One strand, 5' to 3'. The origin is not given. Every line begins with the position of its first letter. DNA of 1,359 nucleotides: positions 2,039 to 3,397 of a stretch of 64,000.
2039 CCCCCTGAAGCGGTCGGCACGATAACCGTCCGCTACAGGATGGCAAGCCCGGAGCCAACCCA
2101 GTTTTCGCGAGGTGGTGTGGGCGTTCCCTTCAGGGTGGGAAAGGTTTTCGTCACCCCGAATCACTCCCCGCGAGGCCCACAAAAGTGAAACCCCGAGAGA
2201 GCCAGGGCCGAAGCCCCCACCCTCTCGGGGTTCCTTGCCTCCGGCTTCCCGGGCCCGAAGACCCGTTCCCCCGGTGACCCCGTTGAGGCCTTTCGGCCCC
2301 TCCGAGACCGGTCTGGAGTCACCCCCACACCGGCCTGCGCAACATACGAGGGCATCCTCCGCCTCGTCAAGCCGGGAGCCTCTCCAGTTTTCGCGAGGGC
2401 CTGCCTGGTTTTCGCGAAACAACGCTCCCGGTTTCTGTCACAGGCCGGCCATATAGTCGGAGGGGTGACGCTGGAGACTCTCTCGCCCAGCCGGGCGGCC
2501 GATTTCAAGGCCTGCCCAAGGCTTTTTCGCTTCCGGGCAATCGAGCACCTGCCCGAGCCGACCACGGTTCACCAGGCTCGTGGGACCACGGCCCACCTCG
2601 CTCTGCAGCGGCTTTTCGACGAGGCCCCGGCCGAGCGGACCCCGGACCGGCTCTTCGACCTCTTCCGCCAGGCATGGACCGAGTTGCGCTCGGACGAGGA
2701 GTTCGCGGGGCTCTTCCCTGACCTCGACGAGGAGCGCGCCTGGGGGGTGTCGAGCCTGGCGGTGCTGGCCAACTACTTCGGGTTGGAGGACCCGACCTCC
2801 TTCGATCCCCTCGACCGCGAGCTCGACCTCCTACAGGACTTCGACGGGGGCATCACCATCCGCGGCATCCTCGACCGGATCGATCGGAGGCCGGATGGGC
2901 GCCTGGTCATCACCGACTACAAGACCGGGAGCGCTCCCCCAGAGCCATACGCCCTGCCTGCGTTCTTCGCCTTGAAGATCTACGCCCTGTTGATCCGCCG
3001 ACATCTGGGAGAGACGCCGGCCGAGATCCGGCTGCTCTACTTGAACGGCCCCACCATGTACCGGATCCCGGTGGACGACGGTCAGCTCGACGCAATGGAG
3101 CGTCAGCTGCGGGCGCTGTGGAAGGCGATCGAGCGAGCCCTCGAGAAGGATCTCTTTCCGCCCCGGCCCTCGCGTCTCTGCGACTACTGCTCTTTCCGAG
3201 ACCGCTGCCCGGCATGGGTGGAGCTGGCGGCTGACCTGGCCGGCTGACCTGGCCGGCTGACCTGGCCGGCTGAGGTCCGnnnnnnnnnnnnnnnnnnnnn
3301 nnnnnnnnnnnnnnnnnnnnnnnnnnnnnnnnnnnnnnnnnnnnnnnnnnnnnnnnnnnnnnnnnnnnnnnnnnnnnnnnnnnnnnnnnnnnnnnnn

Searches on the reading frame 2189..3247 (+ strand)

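Call 7: search_protein_families(library=pfam, proteins=[window:2189-3247:+], max_evalue=0.001)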
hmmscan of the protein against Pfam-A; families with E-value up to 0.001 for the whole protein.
window:2189-3247:+ (352 aa): 1 family
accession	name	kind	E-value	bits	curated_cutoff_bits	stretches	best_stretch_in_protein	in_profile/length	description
PF12705.13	PDDEXK_1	-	5.3e-40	138.3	22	1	97-341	1-247/247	PD-(D/E)XK nuclease superfamily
